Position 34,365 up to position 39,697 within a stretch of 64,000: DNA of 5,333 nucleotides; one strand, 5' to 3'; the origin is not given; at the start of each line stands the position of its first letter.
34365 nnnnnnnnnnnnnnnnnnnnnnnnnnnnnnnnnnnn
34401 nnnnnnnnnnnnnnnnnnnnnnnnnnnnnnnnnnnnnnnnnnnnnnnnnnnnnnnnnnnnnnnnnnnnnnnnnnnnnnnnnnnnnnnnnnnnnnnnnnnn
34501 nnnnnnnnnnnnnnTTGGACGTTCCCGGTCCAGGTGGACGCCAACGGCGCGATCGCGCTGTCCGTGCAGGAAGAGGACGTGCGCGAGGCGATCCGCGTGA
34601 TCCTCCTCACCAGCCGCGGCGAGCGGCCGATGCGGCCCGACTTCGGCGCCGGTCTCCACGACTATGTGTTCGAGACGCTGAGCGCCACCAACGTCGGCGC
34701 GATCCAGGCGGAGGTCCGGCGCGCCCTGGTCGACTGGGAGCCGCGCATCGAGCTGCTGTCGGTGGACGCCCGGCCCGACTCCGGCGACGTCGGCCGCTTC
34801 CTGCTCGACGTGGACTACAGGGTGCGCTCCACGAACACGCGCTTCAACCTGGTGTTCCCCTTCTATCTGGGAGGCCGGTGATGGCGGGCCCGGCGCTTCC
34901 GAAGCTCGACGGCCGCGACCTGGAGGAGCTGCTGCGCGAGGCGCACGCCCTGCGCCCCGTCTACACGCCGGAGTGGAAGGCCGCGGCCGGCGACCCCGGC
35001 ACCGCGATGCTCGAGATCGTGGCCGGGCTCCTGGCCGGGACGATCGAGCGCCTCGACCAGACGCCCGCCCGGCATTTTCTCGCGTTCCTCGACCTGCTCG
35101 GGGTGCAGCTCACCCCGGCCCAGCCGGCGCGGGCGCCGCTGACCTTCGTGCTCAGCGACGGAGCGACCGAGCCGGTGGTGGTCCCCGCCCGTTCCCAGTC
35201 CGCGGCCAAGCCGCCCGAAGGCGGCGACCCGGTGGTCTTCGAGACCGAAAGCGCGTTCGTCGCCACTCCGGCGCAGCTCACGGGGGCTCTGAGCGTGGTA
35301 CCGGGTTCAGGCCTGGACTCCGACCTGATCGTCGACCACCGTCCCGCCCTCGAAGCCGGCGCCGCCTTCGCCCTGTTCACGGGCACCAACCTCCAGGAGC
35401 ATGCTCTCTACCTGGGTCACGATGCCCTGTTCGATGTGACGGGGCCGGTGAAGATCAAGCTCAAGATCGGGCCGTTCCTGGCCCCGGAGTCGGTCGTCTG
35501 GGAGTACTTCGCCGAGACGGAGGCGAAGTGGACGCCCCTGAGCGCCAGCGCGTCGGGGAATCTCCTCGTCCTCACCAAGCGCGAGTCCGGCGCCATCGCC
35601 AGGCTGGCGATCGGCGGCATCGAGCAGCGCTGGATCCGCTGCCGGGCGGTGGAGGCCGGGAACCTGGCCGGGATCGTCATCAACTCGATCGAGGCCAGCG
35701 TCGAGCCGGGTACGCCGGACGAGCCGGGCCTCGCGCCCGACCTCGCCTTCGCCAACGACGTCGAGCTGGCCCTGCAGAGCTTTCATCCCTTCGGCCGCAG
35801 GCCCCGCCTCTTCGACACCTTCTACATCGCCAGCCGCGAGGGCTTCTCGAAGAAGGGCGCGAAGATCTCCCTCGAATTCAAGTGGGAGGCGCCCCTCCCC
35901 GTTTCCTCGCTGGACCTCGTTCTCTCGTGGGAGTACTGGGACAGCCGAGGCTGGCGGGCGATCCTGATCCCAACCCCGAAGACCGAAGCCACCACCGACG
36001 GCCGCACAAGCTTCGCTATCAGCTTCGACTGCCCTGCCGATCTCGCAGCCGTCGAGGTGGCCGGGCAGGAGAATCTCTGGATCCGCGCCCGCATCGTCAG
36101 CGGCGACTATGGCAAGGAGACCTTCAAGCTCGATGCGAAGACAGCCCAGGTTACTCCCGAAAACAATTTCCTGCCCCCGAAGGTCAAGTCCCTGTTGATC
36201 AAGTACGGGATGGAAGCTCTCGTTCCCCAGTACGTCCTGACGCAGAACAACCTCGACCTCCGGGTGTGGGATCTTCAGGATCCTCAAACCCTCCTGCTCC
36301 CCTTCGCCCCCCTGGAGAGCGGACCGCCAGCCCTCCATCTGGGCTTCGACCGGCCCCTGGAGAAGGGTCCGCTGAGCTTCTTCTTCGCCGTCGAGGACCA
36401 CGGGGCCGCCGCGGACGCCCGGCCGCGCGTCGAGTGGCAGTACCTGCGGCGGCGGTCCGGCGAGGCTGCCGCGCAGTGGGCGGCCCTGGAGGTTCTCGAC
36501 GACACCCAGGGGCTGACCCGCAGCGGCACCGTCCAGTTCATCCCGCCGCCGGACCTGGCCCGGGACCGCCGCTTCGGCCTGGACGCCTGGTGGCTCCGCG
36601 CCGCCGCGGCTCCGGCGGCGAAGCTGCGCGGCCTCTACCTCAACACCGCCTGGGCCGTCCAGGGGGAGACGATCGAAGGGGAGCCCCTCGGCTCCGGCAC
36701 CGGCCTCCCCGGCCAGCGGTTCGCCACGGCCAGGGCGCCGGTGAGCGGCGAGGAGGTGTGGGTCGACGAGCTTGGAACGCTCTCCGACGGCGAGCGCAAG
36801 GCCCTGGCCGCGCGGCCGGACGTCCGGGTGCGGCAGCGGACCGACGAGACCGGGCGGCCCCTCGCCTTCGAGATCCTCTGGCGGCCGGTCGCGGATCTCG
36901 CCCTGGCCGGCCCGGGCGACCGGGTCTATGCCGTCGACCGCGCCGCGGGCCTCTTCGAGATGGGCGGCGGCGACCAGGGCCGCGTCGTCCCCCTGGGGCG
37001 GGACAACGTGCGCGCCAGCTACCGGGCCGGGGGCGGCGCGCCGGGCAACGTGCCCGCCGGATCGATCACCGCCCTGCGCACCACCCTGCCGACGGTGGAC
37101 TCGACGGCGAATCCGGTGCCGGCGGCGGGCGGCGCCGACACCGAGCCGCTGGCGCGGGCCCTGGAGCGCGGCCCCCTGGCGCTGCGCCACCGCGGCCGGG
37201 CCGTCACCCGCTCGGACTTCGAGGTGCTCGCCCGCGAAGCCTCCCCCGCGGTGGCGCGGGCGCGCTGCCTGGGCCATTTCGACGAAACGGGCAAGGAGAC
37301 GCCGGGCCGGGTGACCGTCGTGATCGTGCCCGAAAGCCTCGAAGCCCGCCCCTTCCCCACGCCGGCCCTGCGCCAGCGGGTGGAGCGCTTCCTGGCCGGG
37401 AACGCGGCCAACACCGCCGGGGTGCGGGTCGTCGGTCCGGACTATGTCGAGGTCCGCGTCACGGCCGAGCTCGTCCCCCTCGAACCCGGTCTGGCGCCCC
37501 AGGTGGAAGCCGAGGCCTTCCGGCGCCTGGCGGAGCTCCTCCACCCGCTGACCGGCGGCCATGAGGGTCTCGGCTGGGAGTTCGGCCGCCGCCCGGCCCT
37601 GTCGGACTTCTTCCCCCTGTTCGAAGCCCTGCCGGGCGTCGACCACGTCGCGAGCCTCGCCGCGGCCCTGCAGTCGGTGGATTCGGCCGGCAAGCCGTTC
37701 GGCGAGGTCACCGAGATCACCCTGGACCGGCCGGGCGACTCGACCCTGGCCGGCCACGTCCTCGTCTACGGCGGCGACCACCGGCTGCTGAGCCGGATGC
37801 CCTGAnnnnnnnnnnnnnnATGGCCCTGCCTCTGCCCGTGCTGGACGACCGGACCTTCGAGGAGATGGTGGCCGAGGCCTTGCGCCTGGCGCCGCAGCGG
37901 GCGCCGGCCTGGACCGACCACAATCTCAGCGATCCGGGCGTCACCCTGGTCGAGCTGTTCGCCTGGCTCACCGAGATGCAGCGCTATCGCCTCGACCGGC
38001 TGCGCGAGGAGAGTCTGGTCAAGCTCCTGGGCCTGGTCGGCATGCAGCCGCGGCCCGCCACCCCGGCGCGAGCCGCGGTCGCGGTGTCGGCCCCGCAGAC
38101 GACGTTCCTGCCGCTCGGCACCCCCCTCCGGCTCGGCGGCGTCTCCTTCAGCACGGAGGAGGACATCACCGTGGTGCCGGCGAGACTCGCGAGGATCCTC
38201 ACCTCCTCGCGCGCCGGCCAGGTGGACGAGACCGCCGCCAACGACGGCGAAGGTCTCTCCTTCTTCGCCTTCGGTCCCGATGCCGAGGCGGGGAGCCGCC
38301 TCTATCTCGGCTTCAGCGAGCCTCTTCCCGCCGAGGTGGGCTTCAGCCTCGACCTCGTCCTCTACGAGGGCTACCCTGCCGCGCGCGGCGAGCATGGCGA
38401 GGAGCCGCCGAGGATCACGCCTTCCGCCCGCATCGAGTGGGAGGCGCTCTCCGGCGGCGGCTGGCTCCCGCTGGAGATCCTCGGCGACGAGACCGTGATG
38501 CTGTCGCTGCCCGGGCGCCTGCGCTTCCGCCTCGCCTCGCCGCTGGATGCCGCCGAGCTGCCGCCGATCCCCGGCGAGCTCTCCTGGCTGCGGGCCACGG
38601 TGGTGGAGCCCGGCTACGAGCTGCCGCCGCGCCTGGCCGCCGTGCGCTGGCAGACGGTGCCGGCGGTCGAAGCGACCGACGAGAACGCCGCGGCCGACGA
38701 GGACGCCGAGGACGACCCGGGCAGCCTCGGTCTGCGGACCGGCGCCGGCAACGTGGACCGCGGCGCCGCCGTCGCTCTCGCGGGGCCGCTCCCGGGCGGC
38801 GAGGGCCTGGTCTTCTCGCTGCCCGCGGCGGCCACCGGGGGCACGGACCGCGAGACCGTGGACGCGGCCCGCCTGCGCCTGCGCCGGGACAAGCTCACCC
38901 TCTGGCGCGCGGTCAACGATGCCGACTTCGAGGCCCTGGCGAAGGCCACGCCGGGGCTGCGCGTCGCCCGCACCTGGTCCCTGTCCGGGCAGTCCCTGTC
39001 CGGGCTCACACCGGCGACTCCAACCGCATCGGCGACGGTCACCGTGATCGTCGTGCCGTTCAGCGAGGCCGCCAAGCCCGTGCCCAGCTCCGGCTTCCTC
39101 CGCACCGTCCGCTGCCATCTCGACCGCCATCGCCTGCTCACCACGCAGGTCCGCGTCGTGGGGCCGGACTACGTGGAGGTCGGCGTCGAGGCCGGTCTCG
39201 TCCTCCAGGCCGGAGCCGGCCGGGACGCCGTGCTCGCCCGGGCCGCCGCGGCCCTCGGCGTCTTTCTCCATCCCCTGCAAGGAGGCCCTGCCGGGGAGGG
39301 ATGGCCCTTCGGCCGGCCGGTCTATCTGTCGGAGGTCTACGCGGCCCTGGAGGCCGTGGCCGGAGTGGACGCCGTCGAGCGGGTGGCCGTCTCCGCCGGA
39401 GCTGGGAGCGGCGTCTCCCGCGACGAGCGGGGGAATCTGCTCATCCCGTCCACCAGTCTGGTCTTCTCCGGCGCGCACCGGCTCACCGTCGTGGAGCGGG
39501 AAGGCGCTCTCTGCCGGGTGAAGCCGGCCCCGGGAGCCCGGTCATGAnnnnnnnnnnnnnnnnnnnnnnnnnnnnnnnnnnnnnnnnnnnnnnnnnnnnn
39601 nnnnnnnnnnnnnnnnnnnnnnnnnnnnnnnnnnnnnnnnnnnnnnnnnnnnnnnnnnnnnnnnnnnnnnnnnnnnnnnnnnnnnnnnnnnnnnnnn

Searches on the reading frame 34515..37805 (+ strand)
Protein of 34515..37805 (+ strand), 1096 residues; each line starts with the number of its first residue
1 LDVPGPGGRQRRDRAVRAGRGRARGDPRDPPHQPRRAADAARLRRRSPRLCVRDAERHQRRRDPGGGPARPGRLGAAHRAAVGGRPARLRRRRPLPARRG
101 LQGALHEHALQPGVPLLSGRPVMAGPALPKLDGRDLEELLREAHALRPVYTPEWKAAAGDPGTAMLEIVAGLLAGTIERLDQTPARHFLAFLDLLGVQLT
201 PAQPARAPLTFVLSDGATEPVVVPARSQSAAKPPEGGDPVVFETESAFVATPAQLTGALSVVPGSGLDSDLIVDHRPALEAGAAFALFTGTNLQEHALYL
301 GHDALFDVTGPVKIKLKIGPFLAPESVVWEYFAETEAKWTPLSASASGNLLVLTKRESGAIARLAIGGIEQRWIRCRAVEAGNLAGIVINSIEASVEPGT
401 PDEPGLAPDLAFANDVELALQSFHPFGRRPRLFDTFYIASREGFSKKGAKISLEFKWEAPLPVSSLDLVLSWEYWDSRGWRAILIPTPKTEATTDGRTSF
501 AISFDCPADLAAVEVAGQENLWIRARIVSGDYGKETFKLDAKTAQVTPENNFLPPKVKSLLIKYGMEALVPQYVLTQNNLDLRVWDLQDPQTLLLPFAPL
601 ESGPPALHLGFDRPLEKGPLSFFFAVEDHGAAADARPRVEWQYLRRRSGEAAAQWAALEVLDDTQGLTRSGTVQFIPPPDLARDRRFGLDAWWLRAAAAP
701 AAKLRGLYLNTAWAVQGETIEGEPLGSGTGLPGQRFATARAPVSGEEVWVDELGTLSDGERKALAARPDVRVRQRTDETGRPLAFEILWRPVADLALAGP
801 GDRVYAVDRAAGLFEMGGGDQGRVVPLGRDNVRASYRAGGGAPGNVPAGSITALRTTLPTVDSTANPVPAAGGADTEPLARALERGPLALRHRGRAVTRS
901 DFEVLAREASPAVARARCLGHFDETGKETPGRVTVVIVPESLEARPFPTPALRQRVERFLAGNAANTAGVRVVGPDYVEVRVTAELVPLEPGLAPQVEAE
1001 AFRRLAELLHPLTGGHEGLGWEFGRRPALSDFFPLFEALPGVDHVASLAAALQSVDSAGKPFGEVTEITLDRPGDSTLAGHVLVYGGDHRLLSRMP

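Call 62: search_protein_families(library=pfam, proteins=[window:34515-37805:+], max_evalue=0.001)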
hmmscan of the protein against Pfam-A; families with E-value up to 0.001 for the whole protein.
window:34515-37805:+ (1096 aa): 1 family
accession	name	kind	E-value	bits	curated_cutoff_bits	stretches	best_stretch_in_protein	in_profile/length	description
PF04865.19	Baseplate_J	-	3.7e-18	66.2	21.1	1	841-997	75-224/255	Baseplate J-like protein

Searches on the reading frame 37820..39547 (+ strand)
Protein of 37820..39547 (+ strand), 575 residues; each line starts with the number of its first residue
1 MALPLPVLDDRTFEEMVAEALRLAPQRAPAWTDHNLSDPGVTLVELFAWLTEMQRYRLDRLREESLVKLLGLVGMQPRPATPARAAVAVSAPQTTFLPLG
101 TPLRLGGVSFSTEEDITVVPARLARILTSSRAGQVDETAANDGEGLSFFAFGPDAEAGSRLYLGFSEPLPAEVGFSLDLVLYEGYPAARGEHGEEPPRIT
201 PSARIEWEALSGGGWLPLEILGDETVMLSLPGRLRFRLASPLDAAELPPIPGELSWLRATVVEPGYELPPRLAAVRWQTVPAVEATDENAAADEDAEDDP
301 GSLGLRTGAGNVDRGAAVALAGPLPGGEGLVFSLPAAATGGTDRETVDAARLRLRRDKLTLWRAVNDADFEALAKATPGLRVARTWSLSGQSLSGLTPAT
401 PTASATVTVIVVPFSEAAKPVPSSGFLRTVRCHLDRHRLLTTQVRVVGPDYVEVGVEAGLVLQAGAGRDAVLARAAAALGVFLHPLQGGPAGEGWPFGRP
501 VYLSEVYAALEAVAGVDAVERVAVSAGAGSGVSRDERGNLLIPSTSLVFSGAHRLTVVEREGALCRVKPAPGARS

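Call 62: search_protein_families(library=pfam, proteins=[window:37820-39547:+], max_evalue=0.001)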
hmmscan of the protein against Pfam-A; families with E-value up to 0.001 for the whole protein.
window:37820-39547:+ (575 aa): 1 family
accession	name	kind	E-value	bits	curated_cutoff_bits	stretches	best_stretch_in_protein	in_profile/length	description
PF04865.19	Baseplate_J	-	2.2e-17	63.6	21.1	1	309-479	77-233/255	Baseplate J-like protein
